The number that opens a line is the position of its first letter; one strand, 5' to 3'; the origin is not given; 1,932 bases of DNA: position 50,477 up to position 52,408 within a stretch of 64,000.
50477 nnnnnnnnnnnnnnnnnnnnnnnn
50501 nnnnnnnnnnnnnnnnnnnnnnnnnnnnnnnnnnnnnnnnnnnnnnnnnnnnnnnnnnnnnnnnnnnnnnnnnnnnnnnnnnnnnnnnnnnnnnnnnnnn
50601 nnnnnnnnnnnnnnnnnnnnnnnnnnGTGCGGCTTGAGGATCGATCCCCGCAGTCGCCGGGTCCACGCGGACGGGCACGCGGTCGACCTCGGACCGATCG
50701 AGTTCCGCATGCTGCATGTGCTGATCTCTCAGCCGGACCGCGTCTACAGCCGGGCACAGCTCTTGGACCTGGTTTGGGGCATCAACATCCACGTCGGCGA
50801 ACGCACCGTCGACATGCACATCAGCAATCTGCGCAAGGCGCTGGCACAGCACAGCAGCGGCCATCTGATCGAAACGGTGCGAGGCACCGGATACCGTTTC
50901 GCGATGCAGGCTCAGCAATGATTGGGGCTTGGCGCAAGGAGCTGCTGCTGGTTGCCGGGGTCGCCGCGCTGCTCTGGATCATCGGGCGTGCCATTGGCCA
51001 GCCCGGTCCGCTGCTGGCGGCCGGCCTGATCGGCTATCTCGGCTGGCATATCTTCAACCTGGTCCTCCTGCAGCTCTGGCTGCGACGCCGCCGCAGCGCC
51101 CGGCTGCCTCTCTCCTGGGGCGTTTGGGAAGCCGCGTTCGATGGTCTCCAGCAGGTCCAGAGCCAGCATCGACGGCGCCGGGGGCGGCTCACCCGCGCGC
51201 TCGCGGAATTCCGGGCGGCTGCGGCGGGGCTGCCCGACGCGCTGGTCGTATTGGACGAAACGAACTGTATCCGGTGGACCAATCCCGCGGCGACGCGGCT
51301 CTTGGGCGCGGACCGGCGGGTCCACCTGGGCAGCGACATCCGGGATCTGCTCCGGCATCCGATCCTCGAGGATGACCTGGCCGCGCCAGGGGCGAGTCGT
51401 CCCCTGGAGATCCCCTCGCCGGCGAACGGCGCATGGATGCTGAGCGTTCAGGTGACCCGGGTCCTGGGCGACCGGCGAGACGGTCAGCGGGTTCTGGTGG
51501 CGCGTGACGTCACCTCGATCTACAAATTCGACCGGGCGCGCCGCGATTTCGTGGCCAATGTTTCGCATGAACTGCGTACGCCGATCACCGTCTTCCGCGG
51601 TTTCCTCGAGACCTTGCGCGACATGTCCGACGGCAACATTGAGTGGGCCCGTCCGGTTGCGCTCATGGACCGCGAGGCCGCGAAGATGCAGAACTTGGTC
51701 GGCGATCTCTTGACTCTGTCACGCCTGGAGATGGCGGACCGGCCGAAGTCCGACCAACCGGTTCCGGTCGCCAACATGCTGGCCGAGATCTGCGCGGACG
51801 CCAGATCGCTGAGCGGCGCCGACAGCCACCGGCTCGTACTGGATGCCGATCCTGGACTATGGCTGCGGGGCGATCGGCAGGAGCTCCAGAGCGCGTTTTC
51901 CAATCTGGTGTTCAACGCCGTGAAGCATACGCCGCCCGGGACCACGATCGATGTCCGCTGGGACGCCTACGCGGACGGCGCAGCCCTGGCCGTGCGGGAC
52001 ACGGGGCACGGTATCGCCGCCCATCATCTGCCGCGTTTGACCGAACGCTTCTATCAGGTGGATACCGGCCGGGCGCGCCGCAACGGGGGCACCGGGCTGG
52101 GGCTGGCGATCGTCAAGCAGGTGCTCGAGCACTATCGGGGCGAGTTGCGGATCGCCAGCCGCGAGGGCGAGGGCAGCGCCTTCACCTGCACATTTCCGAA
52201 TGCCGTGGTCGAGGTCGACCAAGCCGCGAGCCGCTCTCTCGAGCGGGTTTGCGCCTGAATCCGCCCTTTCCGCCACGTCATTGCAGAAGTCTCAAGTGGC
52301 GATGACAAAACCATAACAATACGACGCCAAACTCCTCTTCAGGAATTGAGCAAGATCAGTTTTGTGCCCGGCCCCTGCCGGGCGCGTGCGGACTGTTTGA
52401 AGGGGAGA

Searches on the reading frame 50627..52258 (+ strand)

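Call 72: search_protein_families(library=pfam, proteins=[window:50627-52258:+], max_evalue=0.0001)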
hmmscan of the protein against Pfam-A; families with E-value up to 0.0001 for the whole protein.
window:50627-52258:+ (543 aa): 6 families
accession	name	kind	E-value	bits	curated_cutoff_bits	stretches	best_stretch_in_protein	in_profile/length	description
PF02518.31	HATPase_c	-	9.9e-27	94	26.4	1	415-525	1-109/111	Histidine kinase-, DNA gyrase B-, and HSP90-like ATPase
PF11808.13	PhoR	-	1.6e-18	67.3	27.1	1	101-185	1-85/86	Phosphate regulon sensor protein PhoR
PF00512.31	HisKA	-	1.2e-16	60.9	26.9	1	304-368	1-64/66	His Kinase A (phospho-acceptor) domain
PF00989.32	PAS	-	7.5e-07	29.6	22.6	1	194-246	2-54/113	PAS fold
PF13188.13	PAS_8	-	6.9e-06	26.2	21.8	1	195-250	3-55/65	PAS domain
PF13581.12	HATPase_c_2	-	1.7e-05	25.3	27.4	1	417-503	29-112/127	Histidine kinase-like ATPase domain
